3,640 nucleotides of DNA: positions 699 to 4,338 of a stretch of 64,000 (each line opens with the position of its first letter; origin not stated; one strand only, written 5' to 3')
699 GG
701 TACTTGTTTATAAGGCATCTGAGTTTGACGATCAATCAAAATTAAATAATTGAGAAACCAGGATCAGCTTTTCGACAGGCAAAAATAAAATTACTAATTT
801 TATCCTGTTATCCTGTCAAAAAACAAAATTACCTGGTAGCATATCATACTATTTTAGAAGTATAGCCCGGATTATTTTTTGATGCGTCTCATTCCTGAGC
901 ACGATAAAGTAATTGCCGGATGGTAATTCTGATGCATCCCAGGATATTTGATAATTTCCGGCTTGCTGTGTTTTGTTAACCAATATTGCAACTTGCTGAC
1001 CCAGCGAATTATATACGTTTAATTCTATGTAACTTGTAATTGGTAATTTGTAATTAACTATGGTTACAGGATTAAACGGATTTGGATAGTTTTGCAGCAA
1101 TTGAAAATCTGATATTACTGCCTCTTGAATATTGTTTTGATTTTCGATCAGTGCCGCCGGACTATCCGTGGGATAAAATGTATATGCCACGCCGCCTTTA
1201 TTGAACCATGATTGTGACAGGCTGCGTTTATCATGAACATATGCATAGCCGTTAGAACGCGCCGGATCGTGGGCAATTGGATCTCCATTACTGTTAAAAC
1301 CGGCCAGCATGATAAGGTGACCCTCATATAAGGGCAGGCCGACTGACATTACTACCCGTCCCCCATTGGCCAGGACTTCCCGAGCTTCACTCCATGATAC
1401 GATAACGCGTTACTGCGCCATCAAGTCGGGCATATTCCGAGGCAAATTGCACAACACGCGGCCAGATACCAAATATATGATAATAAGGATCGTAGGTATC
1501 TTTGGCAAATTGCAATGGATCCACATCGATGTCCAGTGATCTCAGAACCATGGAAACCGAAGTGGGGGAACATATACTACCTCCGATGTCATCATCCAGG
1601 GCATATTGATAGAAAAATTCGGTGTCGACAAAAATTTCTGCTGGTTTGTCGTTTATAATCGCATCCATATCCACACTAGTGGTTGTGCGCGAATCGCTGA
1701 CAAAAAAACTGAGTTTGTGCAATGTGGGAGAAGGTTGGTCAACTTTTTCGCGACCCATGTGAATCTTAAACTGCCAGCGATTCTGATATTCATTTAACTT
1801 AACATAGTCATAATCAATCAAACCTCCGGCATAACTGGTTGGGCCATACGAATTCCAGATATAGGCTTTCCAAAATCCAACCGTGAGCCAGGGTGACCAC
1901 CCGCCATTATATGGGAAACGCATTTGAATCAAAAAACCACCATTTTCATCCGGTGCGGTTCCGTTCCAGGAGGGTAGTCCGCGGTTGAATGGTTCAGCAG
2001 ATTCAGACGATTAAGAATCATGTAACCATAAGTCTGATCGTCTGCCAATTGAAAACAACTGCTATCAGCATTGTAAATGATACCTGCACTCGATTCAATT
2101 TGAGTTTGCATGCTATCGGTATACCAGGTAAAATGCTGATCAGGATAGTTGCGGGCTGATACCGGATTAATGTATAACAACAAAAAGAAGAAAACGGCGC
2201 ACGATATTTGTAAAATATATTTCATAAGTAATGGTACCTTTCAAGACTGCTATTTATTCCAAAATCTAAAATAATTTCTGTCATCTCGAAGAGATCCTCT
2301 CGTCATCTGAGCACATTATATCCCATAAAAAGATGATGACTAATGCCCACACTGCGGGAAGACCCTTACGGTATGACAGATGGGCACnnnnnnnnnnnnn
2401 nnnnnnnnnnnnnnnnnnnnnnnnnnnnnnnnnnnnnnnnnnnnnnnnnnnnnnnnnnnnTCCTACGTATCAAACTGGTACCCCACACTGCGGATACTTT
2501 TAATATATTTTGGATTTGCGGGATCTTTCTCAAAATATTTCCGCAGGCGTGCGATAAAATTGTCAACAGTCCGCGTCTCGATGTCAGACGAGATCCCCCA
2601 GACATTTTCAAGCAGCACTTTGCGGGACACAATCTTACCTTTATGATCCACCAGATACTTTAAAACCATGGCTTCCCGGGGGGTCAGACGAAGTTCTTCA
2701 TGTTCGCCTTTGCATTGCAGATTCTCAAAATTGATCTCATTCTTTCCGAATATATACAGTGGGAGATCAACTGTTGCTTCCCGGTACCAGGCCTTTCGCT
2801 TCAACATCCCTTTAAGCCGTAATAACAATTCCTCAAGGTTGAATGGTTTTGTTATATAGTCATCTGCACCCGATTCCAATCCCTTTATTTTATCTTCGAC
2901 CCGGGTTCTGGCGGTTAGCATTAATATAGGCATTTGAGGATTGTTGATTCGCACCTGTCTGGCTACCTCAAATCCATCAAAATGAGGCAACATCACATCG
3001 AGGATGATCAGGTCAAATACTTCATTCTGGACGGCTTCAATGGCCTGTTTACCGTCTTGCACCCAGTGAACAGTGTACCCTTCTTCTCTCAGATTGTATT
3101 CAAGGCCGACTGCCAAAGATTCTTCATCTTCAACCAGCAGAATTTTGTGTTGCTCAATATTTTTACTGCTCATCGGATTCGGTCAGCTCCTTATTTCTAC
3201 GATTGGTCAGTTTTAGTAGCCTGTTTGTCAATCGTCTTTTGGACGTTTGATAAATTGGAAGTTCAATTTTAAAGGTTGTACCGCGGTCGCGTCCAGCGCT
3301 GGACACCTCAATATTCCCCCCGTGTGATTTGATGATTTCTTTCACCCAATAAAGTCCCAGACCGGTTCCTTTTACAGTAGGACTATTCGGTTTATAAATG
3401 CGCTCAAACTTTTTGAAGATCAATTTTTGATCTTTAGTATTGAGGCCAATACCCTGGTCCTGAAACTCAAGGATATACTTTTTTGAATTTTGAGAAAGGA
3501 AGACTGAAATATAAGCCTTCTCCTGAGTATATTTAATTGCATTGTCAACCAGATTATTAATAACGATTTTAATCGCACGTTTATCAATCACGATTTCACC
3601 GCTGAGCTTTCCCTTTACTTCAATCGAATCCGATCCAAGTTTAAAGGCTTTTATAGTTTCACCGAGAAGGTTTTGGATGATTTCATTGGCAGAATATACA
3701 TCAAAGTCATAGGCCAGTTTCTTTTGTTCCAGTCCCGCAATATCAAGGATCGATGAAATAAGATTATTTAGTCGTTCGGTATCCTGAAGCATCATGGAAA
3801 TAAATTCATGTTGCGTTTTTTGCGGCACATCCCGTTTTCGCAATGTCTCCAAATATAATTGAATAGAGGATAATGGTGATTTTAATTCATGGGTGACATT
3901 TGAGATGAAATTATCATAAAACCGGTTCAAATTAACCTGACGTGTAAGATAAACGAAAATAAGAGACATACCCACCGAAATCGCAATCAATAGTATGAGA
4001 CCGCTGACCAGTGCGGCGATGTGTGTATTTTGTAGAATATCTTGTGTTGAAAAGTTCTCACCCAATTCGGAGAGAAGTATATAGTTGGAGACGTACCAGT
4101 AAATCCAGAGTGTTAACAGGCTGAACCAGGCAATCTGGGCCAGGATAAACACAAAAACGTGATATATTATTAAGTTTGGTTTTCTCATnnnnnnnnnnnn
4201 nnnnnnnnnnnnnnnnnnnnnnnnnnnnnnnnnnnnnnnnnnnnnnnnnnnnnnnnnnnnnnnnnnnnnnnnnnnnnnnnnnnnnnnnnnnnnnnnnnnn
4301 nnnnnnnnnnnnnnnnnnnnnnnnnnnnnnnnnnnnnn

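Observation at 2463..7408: Putative membrane-lipid remodelling module: membrane histidine kinase plus response regulator, B12-binding radical SAM (DUF4070), DesA-like desaturase, cold-shock protein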

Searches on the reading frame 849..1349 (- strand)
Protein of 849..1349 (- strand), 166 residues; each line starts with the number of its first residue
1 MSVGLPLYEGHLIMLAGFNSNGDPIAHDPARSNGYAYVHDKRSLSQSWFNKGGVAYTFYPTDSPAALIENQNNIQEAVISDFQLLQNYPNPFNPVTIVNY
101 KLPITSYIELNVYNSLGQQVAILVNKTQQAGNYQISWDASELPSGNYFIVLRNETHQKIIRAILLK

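Call 3: search_protein_families(library=pfam, proteins=[window:849-1349:-])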
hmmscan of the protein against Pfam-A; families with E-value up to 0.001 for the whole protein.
window:849-1349:- (166 aa): 2 families
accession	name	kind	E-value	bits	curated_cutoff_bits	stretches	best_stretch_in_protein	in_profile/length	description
PF18962.6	Por_Secre_tail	-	1e-10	42.2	27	1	88-159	2-70/75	Secretion system C-terminal sorting domain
PF13860.13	FlgD_ig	-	4.2e-05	23.9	27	1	108-151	25-73/79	FlgD Ig-like domain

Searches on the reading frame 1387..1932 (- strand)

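Call 3: search_protein_families(library=pfam, proteins=[window:1387-1932:-])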
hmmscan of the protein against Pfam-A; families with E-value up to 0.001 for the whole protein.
window:1387-1932:- (181 aa): 1 family
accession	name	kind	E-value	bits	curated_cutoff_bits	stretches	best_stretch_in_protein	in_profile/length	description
PF13529.12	Peptidase_C39_2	-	4.8e-05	24.4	24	1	108-148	7-43/143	Peptidase_C39 like family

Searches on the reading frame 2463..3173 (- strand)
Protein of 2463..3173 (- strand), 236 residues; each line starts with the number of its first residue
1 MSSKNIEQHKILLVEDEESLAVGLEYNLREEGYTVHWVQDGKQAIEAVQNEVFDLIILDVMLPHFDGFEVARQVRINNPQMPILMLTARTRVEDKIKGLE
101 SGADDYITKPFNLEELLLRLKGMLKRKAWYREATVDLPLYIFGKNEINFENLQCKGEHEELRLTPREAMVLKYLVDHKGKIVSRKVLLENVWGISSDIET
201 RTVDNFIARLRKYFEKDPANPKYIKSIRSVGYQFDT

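Call 3: search_protein_families(library=pfam, proteins=[window:2463-3173:-])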
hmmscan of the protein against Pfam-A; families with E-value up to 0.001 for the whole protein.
window:2463-3173:- (236 aa): 3 families
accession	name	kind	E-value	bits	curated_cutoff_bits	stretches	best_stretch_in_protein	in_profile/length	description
PF00072.30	Response_reg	-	2e-31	108.8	30.2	1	11-120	1-110/111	Response regulator receiver domain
PF00486.34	Trans_reg_C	-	3.8e-24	85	26.2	1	159-234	2-77/77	Transcriptional regulatory protein, C terminal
PF23198.2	PDE8A_N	-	7.5e-05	23.1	29.6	1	4-86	5-89/147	PDE8A-like, N-terminal domain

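Call 5: search_protein_families(library=ncbifam, proteins=[window:2463-3173:-], max_evalue=0.00001)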
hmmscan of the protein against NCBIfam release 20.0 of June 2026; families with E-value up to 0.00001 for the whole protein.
window:2463-3173:- (236 aa): 95 families (the best 25 are shown)
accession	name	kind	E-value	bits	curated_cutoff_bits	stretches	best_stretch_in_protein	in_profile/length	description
TIGR02154.1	PhoB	equivalog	2.5e-58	197.1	296.2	1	8-235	2-226/226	phosphate regulon transcriptional regulator PhoB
NF040689.1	MtrAB_MtrA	equivalog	4e-57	193.1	300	1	11-233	1-217/219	MtrAB system response regulator MtrA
NF040534.1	resp_reg_YycF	equivalog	7.5e-57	192.3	340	1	10-233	2-226/231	response regulator YycF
NF045944.1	ResRegRpaBCyano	equivalog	5.9e-55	186.1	330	1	12-235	1-228/229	response regulator transcription factor RpaB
NF033117.2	vanR_ACDEGLN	exception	7.3e-54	182.7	350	1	11-234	1-225/226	VanR-ABDEGLN family response regulator transcription factor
NF041734.1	resp_reg_RppA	equivalog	2.9e-53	180.6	250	1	10-235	2-228/229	two-component system response regulator RppA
NF007005.1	PRK09468.1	equivalog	9.8e-53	179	331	1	7-234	2-231/237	osmolarity response regulator transcription factor OmpR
NF008296.0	PRK11083.1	equivalog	9.2e-52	175.7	273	1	7-234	2-225/228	two-component system response regulator CreB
NF053854.1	RespRegPhoBBctds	equivalog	1.6e-51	174.9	270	1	11-234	1-224/225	two-component system response regulator PhoB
TIGR01387.1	cztR_silR_copR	subfamily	6.1e-51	173.1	279.2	1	11-234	1-218/218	heavy metal response regulator transcription factor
NF041733.1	resp_reg_CseB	equivalog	2.8e-49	167.5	350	1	10-234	2-226/228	two-component system response regulator CseB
NF012023.0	PRK15479.1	equivalog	1.2e-48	165.6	337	1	10-235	2-218/224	transcriptional regulator TctD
NF051850.1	RespRegRprY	equivalog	4.6e-48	163.6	370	1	7-233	3-225/234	response regulator transcription factor RprY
NF000403.1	vanR-C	exception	4.3e-46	157.4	480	1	9-233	3-228/231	vancomycin resistance response regulator transcription factor VanR-C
NF007982.1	PRK10710.1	equivalog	8.5e-46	156.4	380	1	5-235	4-228/235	envelope stress response regulator BaeR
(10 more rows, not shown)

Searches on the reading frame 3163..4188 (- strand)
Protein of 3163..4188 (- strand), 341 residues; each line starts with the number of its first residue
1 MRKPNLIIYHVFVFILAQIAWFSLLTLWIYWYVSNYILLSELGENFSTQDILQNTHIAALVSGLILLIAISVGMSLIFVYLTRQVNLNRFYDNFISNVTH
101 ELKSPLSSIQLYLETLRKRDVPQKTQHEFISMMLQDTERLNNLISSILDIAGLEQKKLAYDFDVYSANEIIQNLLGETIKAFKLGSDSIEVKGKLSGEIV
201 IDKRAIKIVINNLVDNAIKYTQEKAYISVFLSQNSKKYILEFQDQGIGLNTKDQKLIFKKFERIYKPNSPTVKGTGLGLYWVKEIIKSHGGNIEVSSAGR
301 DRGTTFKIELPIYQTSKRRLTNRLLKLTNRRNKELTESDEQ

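Call 3: search_protein_families(library=pfam, proteins=[window:3163-4188:-])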
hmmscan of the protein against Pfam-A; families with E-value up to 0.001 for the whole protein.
window:3163-4188:- (341 aa): 3 families
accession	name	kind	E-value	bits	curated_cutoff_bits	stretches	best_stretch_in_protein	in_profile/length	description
PF02518.31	HATPase_c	-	1.6e-24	86.9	26.4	1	202-312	2-109/111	Histidine kinase-, DNA gyrase B-, and HSP90-like ATPase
PF00512.31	HisKA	-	2.4e-15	56.8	26.9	1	93-154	4-64/66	His Kinase A (phospho-acceptor) domain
PF14501.12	HATPase_c_5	-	7.4e-07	29.5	22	1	204-298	4-91/102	GHKL domain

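Call 5: search_protein_families(library=ncbifam, proteins=[window:3163-4188:-], max_evalue=0.00001)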
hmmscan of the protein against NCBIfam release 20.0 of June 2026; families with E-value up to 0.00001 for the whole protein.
window:3163-4188:- (341 aa): 78 families (the best 25 are shown)
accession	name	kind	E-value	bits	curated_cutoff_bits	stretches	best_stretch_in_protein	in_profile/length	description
NF046044.1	PnpS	equivalog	4.3e-52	177.4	400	1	73-311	152-390/390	two-component system histidine kinase PnpS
TIGR02966.1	phoR_proteo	equivalog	8.1e-47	159.8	334.2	1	80-309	103-332/333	phosphate regulon sensor histidine kinase PhoR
NF033092.0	HK_WalK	equivalog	6.4e-43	147.2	725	1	74-312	355-594/594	cell wall metabolism sensor histidine kinase WalK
NF041735.1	hist_kin_RppB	equivalog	2.6e-37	128.7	400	1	91-311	216-438/438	two-component system sensor histidine kinase RppB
NF047874.1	MASE3_PAS_HK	subfamily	8.4e-37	127.3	560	1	81-322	388-635/655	MASE3 domain-containing sensor histidine kinase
NF008312.0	PRK11100.1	equivalog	2.5e-36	125.5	356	1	91-311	256-473/477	two-component system sensor histidine kinase CreC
NF045911.1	TCSHisKinNblS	equivalog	4.1e-34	117.9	1000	1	73-312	370-620/621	two-component system sensor histidine kinase NblS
NF033093.1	HK_VicK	exception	1.1e-33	116.6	680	1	81-313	199-436/448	cell wall metabolism sensor histidine kinase VicK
NF053855.1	HisKinPhoRBctds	equivalog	9.9e-33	113.4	500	1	82-306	352-577/583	two-component system sensor histidine kinase PhoR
NF008468.0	PRK11360.1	equivalog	4.5e-31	107.9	646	1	94-317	399-613/616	two-component system sensor histidine kinase AtoS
NF006800.0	PRK09303.1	equivalog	5.2e-31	107.9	342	1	89-316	149-381/383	histidine kinase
NF033091.0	HK_VanS_ACDEFG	equivalog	3.2e-30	105.2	400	1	92-311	75-293/293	vancomycin resistance histidine kinase VanS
NF041832.1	near_NosP_CTERM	subfamily_domain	1.2e-29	103.6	400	1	93-323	9-236/370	NahK/ErcS family hybrid sensor histidine kinase/response regulator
NF040691.1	MtrAB_MtrB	equivalog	6.3e-29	101.4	450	1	85-326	265-504/507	MtrAB system histidine kinase MtrB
TIGR01386.1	cztS_silS_copS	subfamily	1.1e-28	100.5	292.55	1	92-311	242-457/457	heavy metal sensor histidine kinase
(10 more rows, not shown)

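Call 65: find_homologous_proteins(query=window:3163-4188:-, max_evalue=1e-30)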
Query window:3163-4188:- (341 aa): 3132 proteins with E <= 1e-30 among 8000 candidates; the best 120 are listed.
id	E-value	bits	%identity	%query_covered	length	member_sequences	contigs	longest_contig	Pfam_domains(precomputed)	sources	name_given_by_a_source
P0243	4.1e-216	734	100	100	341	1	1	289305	PF02518.32,PF00512.32,PF14501.13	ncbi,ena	-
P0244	2.5e-164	564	76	100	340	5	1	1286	PF02518.32,PF00512.32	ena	-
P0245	1.8e-163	562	76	100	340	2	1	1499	PF02518.32,PF00512.32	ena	-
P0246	1.9e-160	552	75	100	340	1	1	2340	PF02518.32,PF00512.32,PF14501.13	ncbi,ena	-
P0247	6.5e-160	550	74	100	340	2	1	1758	PF02518.32,PF00512.32,PF14501.13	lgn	-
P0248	1.3e-151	523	70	100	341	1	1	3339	PF02518.32,PF00512.32,PF14501.13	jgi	jgi:signal transduction histidine kinase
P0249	3.3e-147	508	67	93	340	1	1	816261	PF02518.32,PF00512.32,PF14501.13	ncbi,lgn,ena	-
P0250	1.1e-145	503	69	95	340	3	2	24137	PF02518.32,PF00512.32,PF14501.13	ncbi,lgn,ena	-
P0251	3.5e-144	498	66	100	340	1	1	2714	PF02518.32,PF00512.32,PF14501.13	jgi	jgi:signal transduction histidine kinase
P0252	2.6e-142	492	65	100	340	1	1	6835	PF02518.32,PF00512.32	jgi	jgi:signal transduction histidine kinase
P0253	2.8e-142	492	66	100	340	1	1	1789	PF02518.32,PF00512.32,PF14501.13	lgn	-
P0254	9.2e-137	474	62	98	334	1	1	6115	PF02518.32,PF00512.32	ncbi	ncbi:sensor histidine kinase, partial [Bacteroidota bacterium]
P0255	1.1e-136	474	62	100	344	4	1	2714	PF02518.32,PF00512.32,PF14501.13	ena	-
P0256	1.9e-136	473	62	100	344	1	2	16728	PF02518.32,PF00512.32,PF14501.13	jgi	-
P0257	1.7e-135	470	61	98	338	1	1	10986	PF02518.32,PF00512.32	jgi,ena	-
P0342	1.2e-116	408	54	98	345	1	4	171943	PF02518.32,PF00512.32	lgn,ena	-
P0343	1.4e-116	407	56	100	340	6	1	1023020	PF02518.32,PF00512.32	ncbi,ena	-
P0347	3.5e-116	406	54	100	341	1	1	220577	PF02518.32,PF00512.32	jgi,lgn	jgi:two-component system phosphate regulon sensor histidine kinase PhoR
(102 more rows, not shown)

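Call 66: find_encoding_contigs(protein=P0343, flank=6000, max_places=1)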
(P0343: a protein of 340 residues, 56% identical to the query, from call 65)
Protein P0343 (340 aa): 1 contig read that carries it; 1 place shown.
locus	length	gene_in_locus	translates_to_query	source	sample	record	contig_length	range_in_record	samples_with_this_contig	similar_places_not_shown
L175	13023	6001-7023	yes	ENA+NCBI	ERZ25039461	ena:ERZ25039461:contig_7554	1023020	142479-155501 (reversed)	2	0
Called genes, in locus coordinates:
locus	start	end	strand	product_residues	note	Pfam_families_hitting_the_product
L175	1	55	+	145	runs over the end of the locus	PF04536:TPM_phosphatase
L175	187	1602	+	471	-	PF11918:Peptidase_S41_N, PF03572:Peptidase_S41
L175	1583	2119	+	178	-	PF13520:AA_permease_2, PF00324:AA_permease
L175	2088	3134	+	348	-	PF00324:AA_permease, PF13520:AA_permease_2, PF13906:AA_permease_C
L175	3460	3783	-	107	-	PF00076:RRM_1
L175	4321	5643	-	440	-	PF02310:B12-binding (faint), PF04055:Radical_SAM, PF13282:DUF4070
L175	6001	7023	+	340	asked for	PF00512:HisKA, PF02518:HATPase_c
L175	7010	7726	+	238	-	PF00072:Response_reg, PF00486:Trans_reg_C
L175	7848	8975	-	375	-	-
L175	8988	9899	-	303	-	-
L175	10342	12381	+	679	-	PF06452:CBM9_1 (weak), PF19313:DUF5916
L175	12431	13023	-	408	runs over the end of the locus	PF12704:MacB_PCD, PF02687:FtsX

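Call 67: find_encoding_contigs(protein=P0347, flank=6000, max_places=1)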
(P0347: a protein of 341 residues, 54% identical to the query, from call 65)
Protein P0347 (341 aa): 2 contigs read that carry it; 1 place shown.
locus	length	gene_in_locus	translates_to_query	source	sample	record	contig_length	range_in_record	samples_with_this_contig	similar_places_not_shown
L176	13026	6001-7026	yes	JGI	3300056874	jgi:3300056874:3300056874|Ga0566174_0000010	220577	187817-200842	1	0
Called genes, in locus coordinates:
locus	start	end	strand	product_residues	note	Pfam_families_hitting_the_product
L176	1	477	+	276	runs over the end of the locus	-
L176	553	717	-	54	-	-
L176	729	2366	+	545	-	PF00672:HAMP, PF00512:HisKA, PF02518:HATPase_c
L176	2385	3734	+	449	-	PF00072:Response_reg, PF00004:AAA (faint), PF07724:AAA_2 (faint), PF00158:Sigma54_activat, PF14532:Sigma54_activ_2, PF07728:AAA_5 (weak), PF25601:AAA_lid_14, PF02954:HTH_8, +1 more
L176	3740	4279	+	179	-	PF07998:Peptidase_M54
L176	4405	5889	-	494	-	PF02310:B12-binding, PF04055:Radical_SAM, PF13282:DUF4070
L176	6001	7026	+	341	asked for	PF00512:HisKA, PF02518:HATPase_c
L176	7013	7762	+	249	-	PF00072:Response_reg, PF00486:Trans_reg_C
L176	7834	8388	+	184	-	PF08212:Lipocalin_2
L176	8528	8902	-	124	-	PF02452:PemK_toxin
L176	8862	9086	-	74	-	-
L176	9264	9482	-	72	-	PF01954:AF2212-like (weak)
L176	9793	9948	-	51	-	-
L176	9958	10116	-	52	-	-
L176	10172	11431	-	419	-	PF12801:Fer4_5 (weak), PF12837:Fer4_6 (faint), PF12838:Fer4_7 (faint), PF13484:Fer4_16 (faint), PF14697:Fer4_21 (faint), PF00037:Fer4 (weak), PF13237:Fer4_10, PF13187:Fer4_9 (weak), +1 more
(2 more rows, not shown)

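Call 68: find_encoding_contigs(protein=P0342, flank=6000, max_places=1)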
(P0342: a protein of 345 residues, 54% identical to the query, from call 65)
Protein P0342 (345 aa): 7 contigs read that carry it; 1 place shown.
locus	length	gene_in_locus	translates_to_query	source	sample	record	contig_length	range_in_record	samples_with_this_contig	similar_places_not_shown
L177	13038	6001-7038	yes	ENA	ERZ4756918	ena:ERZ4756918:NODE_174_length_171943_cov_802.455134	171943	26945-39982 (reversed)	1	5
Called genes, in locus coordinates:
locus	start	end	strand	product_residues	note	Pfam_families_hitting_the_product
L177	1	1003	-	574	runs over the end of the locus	PF02771:Acyl-CoA_dh_N, PF02770:Acyl-CoA_dh_M, PF00441:Acyl-CoA_dh_1, PF22924:ACOX_C_alpha1 (faint), PF08028:Acyl-CoA_dh_2, PF00441:Acyl-CoA_dh_1, PF12186:AcylCoA_dehyd_C (weak)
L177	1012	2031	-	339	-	PF01012:ETF, PF00766:ETF_alpha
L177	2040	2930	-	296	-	PF01012:ETF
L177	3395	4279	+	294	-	PF01545:Cation_efflux, PF16916:ZT_dimer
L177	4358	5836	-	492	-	PF02310:B12-binding, PF04055:Radical_SAM, PF13282:DUF4070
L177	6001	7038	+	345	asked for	PF00512:HisKA, PF02518:HATPase_c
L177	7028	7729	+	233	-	PF00072:Response_reg, PF00486:Trans_reg_C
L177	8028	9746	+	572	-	PF01019:G_glu_transpept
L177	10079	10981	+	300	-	PF03629:SASA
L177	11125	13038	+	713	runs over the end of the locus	PF03030:H_PPase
